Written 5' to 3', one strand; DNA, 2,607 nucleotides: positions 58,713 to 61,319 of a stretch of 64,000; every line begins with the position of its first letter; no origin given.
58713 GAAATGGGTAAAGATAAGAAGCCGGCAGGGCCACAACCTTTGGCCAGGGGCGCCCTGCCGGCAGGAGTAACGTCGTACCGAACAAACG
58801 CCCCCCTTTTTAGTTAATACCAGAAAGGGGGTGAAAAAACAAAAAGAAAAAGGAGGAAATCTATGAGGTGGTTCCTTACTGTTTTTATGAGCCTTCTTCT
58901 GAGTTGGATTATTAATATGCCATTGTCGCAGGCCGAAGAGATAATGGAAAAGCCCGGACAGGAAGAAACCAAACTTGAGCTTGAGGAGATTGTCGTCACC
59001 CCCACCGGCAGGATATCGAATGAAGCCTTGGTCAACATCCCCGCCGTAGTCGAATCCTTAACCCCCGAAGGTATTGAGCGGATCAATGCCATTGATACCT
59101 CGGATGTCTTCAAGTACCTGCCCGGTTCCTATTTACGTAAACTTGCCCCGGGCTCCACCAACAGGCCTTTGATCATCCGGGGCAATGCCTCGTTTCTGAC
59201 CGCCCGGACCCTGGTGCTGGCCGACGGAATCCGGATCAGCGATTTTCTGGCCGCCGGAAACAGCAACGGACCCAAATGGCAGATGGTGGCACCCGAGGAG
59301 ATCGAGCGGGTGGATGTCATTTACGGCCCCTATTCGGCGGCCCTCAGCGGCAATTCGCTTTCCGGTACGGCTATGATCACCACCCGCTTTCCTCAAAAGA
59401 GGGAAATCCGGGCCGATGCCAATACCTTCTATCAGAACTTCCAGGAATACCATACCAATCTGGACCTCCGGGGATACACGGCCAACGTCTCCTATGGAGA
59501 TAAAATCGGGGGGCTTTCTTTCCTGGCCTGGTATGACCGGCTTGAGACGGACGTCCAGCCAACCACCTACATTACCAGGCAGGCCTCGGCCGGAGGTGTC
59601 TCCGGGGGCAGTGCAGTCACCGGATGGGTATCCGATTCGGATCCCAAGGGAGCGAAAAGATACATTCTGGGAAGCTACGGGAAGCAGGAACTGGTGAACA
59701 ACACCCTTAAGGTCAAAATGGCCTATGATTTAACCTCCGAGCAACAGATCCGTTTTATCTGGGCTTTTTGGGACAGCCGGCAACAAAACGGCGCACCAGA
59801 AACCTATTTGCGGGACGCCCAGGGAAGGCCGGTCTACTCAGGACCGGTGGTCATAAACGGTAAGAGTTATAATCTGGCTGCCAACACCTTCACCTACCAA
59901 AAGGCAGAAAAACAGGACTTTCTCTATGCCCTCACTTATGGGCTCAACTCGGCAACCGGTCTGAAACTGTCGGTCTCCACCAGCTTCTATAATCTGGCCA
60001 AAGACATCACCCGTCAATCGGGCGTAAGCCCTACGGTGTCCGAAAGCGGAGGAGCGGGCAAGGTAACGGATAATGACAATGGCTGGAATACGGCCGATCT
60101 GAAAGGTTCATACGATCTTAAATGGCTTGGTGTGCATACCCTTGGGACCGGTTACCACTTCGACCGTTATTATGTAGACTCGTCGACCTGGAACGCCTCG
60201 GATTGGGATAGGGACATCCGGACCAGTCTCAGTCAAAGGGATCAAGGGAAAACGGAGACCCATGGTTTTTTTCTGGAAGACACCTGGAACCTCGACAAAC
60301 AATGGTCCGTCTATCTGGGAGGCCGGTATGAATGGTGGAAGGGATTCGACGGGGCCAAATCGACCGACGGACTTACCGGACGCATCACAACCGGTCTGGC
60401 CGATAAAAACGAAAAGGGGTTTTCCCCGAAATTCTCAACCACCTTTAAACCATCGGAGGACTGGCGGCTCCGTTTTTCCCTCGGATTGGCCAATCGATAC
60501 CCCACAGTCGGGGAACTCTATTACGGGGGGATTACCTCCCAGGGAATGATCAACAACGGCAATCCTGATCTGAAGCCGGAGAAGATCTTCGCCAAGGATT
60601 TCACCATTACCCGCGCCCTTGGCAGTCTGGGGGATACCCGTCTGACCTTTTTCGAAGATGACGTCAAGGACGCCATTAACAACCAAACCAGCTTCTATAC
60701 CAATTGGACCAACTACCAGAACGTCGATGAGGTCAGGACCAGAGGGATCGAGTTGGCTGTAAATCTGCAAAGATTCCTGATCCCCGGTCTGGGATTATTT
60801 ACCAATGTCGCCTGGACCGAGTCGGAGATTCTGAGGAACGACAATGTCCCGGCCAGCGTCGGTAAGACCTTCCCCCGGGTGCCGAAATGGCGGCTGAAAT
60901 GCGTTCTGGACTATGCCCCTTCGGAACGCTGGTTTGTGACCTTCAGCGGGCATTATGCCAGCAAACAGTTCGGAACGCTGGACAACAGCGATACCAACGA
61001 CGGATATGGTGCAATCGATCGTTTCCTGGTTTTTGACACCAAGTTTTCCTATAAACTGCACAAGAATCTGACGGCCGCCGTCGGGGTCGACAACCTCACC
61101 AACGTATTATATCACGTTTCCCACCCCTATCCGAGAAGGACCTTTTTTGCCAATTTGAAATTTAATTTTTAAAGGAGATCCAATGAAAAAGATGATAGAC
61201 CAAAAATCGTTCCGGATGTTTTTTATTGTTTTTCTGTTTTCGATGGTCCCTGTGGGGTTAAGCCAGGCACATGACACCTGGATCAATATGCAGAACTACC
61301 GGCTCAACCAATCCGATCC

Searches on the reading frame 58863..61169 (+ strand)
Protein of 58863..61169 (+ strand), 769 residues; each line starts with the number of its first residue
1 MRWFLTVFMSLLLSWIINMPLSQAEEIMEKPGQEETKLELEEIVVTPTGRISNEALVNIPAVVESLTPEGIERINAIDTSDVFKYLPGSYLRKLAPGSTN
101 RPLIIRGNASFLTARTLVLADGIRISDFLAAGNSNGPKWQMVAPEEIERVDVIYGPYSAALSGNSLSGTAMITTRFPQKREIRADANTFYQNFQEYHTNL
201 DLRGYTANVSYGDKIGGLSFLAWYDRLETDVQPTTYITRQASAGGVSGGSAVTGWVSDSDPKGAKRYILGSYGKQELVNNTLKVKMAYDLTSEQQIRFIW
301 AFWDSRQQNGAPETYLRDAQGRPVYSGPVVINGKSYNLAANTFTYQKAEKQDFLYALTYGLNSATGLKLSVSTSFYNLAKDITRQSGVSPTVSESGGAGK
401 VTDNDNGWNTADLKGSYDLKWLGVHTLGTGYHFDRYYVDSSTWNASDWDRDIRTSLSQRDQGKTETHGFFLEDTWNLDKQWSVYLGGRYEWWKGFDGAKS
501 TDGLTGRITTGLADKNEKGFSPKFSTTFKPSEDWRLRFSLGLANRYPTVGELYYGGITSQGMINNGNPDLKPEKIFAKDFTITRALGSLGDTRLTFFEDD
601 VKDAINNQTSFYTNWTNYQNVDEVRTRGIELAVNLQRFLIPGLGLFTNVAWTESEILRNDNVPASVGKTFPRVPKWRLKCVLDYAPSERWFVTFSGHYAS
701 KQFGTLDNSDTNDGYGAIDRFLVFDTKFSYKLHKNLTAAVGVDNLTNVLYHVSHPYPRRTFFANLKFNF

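Call 7: find_related_loci(query=window:58863-61169:+, collection=genome_contigs, flank=6000)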
Query window:58863-61169:+ (769 aa) in genome_contigs; peptide patterns used: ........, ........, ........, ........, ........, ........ (x = any residue, [..] = any of these).
88 stretches matched a pattern; 9 encode a relative of the query (tblastn E <= 1e-3); 9 distinct loci.
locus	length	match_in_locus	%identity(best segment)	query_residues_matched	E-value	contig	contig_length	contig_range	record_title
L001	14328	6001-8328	63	1-769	0e+0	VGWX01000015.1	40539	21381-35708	MAG: Nitrospira sp. isolate K_DeepCast_150m_m2_200 K_DeepCast_150m_m2_200_Ga0194126_10001399, whole genome shotgun seque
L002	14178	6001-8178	66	45-769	0e+0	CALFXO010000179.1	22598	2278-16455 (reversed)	MAG TPA_asm: uncultured Syntrophobacteraceae bacterium isolate SRR3330210_bin.40_CONCOCT_v1.1_MAG genome assembly, conti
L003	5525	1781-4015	62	23-769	0e+0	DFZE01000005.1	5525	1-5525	MAG TPA_asm: Desulfobacteraceae bacterium UBA4064 UBA4064_contig_45268, whole genome shotgun sequence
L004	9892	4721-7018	59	1-769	0e+0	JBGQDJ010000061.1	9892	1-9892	MAG: Geobacteraceae bacterium isolate OBJ2_061818_110_19 k141_558160_length_9892_cov_8.0000, whole genome shotgun sequen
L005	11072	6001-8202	59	37-769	0e+0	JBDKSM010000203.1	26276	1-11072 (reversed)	MAG: Syntrophaceae bacterium isolate 6_bin.182 c_000001906325, whole genome shotgun sequence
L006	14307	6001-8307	57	7-769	0e+0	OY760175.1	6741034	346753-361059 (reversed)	MAG: uncultured Desulfospira sp. isolate 271fe3a7-c87a-42bf-b72a-f39fa9e244f5 genome assembly, chromosome: 1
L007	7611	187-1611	63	296-769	0e+0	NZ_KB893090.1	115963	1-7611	Desulfobacter curvatus DSM 3379 B147DRAFT_scaffold_6.7, whole genome shotgun sequence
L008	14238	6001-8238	31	21-769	4e-100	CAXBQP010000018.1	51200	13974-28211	MAG TPA_asm: uncultured bacterium isolate SRR1793861_binner23_Refined_22 genome assembly, contig: ERZ2944634.58, whole g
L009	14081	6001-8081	34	72-769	6e-58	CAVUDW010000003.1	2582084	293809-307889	MAG: uncultured Gemmatimonadaceae bacterium isolate MFD02832.bin.1.4 genome assembly, contig: contig_6382, whole genome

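Call 18: find_related_loci(query=window:58863-61169:+, collection=metagenome_contigs, flank=8000)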
Query window:58863-61169:+ (769 aa) in metagenome_contigs; peptide patterns used: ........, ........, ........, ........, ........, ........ (x = any residue, [..] = any of these).
163 stretches matched a pattern; 11 encode a relative of the query (tblastn E <= 1e-3); 11 distinct loci.
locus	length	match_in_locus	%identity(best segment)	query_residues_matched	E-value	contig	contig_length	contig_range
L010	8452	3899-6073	67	45-769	0e+0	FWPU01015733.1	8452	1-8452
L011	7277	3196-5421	61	22-769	0e+0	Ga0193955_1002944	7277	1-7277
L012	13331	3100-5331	60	20-769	0e+0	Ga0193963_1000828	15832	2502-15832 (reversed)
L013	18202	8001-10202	59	37-769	0e+0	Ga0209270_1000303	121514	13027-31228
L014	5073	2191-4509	57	2-769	0e+0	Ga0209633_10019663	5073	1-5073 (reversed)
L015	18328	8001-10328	63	1-769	0e+0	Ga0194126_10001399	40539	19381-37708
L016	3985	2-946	65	455-769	3e-141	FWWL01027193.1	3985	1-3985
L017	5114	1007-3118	31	57-769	6e-98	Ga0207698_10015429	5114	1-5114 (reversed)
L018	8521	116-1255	34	398-769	1e-55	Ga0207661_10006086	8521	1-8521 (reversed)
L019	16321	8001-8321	30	513-633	5e-7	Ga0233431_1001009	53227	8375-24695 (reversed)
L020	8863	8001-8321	30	513-633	4e-7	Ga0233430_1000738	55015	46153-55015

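Call 26: find_homologous_proteins(query=window:58863-61169:+, max_evalue=1e-100)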
Query window:58863-61169:+ (769 aa): 181 proteins with E <= 1e-100 among 8000 candidates; the best 120 are listed.
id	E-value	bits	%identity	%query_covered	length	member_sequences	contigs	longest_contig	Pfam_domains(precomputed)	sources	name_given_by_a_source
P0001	0.0e+0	1688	95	100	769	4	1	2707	PF07715.21,PF00593.31,PF14905.13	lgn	-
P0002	0.0e+0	1421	79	100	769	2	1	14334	PF07715.21,PF00593.31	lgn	-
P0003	0.0e+0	1304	72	100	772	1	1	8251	PF07715.21,PF00593.31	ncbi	ncbi:MAG: TonB-dependent receptor [Thermodesulfovibrionales bacterium]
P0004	0.0e+0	1300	75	95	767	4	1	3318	PF07715.21,PF00593.31,PF14905.13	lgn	-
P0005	0.0e+0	1243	69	100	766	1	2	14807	PF07715.21,PF00593.31,PF14905.13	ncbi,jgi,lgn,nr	ncbi:MAG: TonB-dependent receptor [Nitrospira sp.]|nr:TonB-dependent receptor [Nitrospira sp.]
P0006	0.0e+0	1148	67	94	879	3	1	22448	PF07715.21,PF00593.31,PF14905.13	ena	-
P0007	0.0e+0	1141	67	94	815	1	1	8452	PF07715.21,PF00593.31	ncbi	-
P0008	0.0e+0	1134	66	94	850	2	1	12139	PF07715.21,PF00593.31,PF14905.13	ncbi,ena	-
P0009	0.0e+0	1132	65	98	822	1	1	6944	PF07715.21,PF00593.31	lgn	-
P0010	0.0e+0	1130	64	100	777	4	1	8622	PF07715.21,PF00593.31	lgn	-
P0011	0.0e+0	1119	64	97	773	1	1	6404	PF07715.21,PF00593.31,PF14905.13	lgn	-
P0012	0.0e+0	1116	63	100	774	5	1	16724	PF07715.21,PF00593.31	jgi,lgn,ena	-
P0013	0.0e+0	1112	66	94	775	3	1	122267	PF07715.21,PF00593.31,PF14905.13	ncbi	ncbi:MAG: TonB-dependent receptor [Pseudomonadota bacterium]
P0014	0.0e+0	1112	63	100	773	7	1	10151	PF07715.21,PF00593.31,PF14905.13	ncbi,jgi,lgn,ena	ncbi:MAG: TonB-dependent receptor [Thermodesulfovibrionales bacterium]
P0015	0.0e+0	1110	63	100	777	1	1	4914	PF07715.21,PF00593.31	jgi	jgi:iron complex outermembrane recepter protein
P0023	0.0e+0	1078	60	100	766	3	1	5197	PF07715.21,PF00593.31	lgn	-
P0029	0.0e+0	1062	58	100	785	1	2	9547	PF07715.21,PF00593.31,PF14905.13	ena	-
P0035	0.0e+0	1060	59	100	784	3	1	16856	PF07715.21,PF00593.31,PF14905.13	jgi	jgi:iron complex outermembrane receptor protein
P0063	0.0e+0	1017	57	100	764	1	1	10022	PF07715.21,PF00593.31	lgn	-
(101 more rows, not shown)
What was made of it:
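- The cluster occurs in two phyla, which suggests horizontal transfer (calls 7, 26).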

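Call 27: find_encoding_contigs(protein=P0002, flank=7000, max_places=2)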
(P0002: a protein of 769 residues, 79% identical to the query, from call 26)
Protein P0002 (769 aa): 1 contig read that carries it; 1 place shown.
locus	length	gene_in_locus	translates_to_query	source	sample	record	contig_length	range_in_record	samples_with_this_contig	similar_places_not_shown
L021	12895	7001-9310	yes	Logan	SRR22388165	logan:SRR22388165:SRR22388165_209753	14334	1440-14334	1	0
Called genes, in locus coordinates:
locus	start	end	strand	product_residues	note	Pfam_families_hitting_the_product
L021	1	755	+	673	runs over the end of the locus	PF07715:Plug, PF00593:TonB_dep_Rec_b-barrel, PF14905:OMP_b-brl_3 (weak)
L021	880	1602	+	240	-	PF09930:DUF2162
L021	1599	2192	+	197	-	PF01618:MotA_ExbB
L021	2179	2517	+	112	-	PF09919:DUF2149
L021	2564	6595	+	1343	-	PF02514:CobN-Mg_chel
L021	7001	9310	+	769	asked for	PF07715:Plug, PF00593:TonB_dep_Rec_b-barrel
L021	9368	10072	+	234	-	PF10670:DUF4198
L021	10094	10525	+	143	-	-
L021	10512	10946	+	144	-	PF01618:MotA_ExbB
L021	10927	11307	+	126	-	PF02472:ExbD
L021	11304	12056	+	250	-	PF13103:TonB_2, PF03544:TonB_C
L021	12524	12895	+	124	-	?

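Call 28: find_encoding_contigs(protein=P0003, flank=7000, max_places=2)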
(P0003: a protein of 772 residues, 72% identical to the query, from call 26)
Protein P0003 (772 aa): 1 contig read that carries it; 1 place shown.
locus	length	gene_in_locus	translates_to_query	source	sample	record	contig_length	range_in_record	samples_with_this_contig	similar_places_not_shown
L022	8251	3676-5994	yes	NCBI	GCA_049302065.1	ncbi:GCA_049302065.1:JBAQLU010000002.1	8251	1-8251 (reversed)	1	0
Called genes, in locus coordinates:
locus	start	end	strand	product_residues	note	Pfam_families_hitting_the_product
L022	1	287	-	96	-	?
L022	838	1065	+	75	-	-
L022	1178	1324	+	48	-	-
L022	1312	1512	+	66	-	PF26551:DUF8180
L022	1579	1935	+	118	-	-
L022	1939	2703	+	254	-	PF03544:TonB_C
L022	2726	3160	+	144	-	PF01618:MotA_ExbB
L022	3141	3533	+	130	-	PF02472:ExbD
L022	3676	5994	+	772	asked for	PF07715:Plug, PF00593:TonB_dep_Rec_b-barrel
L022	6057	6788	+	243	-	PF10670:DUF4198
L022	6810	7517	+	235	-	PF10670:DUF4198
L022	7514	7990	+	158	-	-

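Call 29: find_encoding_contigs(protein=P0005, flank=7000, max_places=2)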
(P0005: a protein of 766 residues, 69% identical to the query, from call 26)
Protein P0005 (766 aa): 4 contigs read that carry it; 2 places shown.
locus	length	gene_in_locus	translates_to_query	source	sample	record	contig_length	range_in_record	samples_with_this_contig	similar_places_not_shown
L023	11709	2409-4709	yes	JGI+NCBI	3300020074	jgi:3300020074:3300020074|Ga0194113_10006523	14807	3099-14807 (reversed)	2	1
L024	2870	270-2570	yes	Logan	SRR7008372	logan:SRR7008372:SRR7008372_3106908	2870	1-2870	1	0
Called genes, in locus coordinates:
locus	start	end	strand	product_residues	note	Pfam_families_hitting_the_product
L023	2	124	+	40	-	?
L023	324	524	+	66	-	PF26551:DUF8180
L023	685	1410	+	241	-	PF03544:TonB_C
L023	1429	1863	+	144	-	PF01618:MotA_ExbB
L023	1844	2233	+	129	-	PF02472:ExbD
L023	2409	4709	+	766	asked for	PF07715:Plug, PF00593:TonB_dep_Rec_b-barrel, PF14905:OMP_b-brl_3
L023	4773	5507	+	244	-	PF10670:DUF4198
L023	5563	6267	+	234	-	PF10670:DUF4198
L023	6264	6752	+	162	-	-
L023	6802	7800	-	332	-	-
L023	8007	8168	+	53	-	-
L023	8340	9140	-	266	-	-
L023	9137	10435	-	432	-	PF01676:Metalloenzyme, PF10143:PhosphMutase, PF00245:Alk_phosphatase (weak)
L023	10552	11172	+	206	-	PF02811:PHP, PF13263:PHP_C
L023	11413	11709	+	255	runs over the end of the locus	PF00535:Glycos_transf_2, PF10111:Glyco_tranf_2_2 (weak), PF13641:Glyco_tranf_2_3 (weak)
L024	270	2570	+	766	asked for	PF07715:Plug, PF00593:TonB_dep_Rec_b-barrel, PF14905:OMP_b-brl_3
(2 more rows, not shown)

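Call 30: find_encoding_contigs(protein=P0004, flank=3000, max_places=2)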
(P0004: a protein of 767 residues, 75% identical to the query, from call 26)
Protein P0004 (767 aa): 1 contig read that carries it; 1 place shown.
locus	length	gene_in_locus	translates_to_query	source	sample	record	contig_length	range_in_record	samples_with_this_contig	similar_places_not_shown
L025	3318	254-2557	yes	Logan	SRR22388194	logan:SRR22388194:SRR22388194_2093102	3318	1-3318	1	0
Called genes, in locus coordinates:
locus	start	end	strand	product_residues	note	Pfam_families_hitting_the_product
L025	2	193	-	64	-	?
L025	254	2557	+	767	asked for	PF07715:Plug, PF00593:TonB_dep_Rec_b-barrel, PF14905:OMP_b-brl_3 (weak)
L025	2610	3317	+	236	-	?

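Call 33: find_encoding_contigs(protein=P0010, flank=6000, max_places=2)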
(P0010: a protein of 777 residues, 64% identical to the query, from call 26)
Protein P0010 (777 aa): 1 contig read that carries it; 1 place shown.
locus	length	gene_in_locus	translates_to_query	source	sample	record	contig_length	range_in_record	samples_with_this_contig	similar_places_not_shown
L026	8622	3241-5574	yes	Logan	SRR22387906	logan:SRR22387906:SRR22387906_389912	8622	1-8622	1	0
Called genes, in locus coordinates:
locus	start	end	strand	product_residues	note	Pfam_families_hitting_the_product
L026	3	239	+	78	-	?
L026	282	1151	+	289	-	PF08242:Methyltransf_12 (weak), PF13649:Methyltransf_25 (weak)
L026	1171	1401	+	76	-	-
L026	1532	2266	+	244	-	PF03544:TonB_C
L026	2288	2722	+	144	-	PF01618:MotA_ExbB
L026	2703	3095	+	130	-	PF02472:ExbD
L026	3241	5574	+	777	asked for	PF07715:Plug, PF00593:TonB_dep_Rec_b-barrel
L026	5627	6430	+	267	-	PF10670:DUF4198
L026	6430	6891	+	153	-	-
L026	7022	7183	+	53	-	-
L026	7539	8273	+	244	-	PF13557:Phenol_MetA_deg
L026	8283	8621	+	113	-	?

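Call 34: find_encoding_contigs(protein=P0014, flank=6000, max_places=2)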
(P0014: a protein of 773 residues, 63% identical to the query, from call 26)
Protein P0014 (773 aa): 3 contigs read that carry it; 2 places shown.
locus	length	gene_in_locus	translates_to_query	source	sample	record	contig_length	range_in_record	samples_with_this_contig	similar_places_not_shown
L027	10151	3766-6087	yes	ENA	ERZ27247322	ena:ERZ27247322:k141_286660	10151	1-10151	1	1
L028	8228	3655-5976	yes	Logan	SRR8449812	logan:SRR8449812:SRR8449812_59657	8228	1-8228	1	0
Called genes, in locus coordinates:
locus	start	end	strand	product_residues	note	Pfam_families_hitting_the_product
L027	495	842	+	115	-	PF13489:Methyltransf_23 (weak), PF08241:Methyltransf_11 (weak), PF13649:Methyltransf_25 (weak)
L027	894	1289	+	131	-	-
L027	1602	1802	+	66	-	PF26551:DUF8180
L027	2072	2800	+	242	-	PF03544:TonB_C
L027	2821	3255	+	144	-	PF01618:MotA_ExbB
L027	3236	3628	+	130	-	PF02472:ExbD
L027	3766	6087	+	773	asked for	PF07715:Plug, PF00593:TonB_dep_Rec_b-barrel, PF14905:OMP_b-brl_3 (weak)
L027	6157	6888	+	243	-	PF10670:DUF4198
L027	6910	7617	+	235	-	PF10670:DUF4198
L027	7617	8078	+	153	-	-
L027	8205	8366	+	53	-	-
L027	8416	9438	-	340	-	PF04055:Radical_SAM (weak)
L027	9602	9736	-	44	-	-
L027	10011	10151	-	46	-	?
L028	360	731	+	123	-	PF13489:Methyltransf_23 (weak), PF08241:Methyltransf_11 (weak), PF13649:Methyltransf_25 (weak)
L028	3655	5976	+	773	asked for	PF07715:Plug, PF00593:TonB_dep_Rec_b-barrel, PF14905:OMP_b-brl_3 (weak)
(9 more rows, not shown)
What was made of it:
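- Tried and rejected: In most loci that gene sits at the operon end, and E1 there faces convergent or unrelated genes (calls 29, 34).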

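Call 35: find_encoding_contigs(protein=P0023, flank=6000, max_places=2)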
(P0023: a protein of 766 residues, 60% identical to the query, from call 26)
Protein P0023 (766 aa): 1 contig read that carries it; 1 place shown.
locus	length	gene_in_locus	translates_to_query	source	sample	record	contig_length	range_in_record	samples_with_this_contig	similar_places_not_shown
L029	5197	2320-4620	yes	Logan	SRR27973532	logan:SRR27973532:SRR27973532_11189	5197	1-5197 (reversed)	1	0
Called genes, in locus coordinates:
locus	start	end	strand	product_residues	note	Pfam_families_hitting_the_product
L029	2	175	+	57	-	?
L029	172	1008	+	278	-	PF00005:ABC_tran, PF02463:SMC_N (weak), PF13304:AAA_21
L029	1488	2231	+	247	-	PF03544:TonB_C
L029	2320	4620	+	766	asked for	PF07715:Plug, PF00593:TonB_dep_Rec_b-barrel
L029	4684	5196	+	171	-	?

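Call 36: find_encoding_contigs(protein=P0029, flank=6000, max_places=2)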
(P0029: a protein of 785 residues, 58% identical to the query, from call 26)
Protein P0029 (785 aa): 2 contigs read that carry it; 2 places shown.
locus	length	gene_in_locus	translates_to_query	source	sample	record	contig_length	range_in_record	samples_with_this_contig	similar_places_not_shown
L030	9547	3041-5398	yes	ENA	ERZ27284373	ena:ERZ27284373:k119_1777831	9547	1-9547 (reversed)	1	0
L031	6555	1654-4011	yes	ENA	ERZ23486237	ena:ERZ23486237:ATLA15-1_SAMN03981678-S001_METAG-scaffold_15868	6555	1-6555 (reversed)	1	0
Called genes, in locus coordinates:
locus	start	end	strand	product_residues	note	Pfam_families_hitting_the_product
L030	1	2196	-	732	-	?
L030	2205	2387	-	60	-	-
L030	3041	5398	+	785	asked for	PF07715:Plug, PF00593:TonB_dep_Rec_b-barrel, PF14905:OMP_b-brl_3 (weak)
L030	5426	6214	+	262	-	PF10670:DUF4198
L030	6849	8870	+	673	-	PF07715:Plug, PF00593:TonB_dep_Rec_b-barrel, PF14905:OMP_b-brl_3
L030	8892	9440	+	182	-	-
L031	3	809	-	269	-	?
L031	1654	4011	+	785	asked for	PF07715:Plug, PF00593:TonB_dep_Rec_b-barrel, PF14905:OMP_b-brl_3 (weak)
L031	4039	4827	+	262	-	PF10670:DUF4198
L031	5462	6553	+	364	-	?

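Call 37: find_encoding_contigs(protein=P0035, flank=6000, max_places=2)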
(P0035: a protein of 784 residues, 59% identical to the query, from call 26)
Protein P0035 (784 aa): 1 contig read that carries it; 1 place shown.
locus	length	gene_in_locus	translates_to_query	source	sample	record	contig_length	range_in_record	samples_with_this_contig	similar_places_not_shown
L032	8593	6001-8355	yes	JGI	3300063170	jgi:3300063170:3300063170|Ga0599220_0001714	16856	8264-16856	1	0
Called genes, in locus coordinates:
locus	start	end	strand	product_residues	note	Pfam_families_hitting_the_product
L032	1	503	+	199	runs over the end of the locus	PF00005:ABC_tran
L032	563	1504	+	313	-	-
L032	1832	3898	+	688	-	PF07715:Plug, PF00593:TonB_dep_Rec_b-barrel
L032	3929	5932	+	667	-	PF07715:Plug, PF00593:TonB_dep_Rec_b-barrel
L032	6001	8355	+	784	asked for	PF07715:Plug, PF00593:TonB_dep_Rec_b-barrel, PF14905:OMP_b-brl_3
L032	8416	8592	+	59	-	?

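Call 49: search_protein_families(library=pfam, proteins=[L001:5622-5819:+, L022:838-1062:+, L026:1171-1398:+, L027:894-1286:+], max_evalue=0.01)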
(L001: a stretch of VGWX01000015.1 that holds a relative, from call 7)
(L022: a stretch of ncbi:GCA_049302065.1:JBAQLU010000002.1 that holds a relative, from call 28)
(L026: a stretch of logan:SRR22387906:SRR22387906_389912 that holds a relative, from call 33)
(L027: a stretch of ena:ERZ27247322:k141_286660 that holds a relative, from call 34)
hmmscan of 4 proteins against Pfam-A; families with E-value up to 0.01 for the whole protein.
L001:5622-5819:+ (66 aa): 0 families

L022:838-1062:+ (75 aa): 0 families

L026:1171-1398:+ (76 aa): 0 families

L027:894-1286:+ (131 aa): 0 families

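Call 54: find_encoding_contigs(protein=P0012, flank=6000, max_places=3)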
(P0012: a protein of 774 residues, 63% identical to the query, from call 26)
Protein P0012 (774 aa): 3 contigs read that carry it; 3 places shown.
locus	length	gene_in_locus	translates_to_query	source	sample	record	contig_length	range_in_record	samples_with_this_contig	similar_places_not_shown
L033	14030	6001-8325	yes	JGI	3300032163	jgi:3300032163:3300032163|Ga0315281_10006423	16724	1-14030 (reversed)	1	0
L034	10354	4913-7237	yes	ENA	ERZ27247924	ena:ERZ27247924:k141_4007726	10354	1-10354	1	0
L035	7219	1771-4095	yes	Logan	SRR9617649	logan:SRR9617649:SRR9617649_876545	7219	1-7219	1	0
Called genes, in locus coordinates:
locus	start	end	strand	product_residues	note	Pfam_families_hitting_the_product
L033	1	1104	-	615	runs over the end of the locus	PF13183:Fer4_8, PF13534:Fer4_17 (weak), PF02754:CCG (weak), PF09335:VTT_dom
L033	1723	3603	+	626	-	PF00009:GTP_EFTU, PF01926:MMR_HSR1 (weak), PF03144:GTP_EFTU_D2, PF25461:Beta-barrel_SelB, PF21440:aSelB_III (weak), PF09106:WHD_2nd_SelB, PF09107:WHD_3rd_SelB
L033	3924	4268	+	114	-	PF13489:Methyltransf_23 (weak), PF13649:Methyltransf_25 (weak)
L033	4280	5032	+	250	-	PF03544:TonB_C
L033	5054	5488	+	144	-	PF01618:MotA_ExbB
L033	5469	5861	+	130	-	PF02472:ExbD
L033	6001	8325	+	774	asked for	PF07715:Plug, PF00593:TonB_dep_Rec_b-barrel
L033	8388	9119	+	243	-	PF10670:DUF4198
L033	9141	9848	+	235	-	PF10670:DUF4198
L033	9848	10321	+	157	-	-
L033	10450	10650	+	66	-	PF26551:DUF8180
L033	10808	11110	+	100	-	-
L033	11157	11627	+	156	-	-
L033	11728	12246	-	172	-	PF00581:Rhodanese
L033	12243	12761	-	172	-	PF07291:MauE, PF07681:DoxX (weak)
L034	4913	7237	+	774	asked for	PF07715:Plug, PF00593:TonB_dep_Rec_b-barrel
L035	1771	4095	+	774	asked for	PF07715:Plug, PF00593:TonB_dep_Rec_b-barrel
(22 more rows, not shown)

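Call 55: find_encoding_contigs(protein=P0063, flank=6000, max_places=2)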
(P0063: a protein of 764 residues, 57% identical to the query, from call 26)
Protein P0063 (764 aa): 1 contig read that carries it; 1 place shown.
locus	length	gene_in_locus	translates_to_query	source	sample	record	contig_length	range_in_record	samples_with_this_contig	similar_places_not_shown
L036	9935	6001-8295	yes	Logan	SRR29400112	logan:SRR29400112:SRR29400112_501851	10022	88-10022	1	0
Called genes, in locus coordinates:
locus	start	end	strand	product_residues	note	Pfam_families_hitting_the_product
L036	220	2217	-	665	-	PF25199:nSTAND_NTPase5 (faint), PF01637:ATPase_2 (weak), PF13191:AAA_16, PF13401:AAA_22 (weak), PF00515:TPR_1 (faint), PF07719:TPR_2 (faint), PF13432:TPR_16 (weak), PF13431:TPR_17 (weak), +3 more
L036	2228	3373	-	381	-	PF01637:ATPase_2 (weak), PF13401:AAA_22 (weak)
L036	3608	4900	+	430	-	PF04055:Radical_SAM, PF12836:HHH_3 (faint)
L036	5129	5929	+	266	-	PF03544:TonB_C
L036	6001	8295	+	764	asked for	PF07715:Plug, PF00593:TonB_dep_Rec_b-barrel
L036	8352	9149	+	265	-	PF10670:DUF4198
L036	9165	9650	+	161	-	-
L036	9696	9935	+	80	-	?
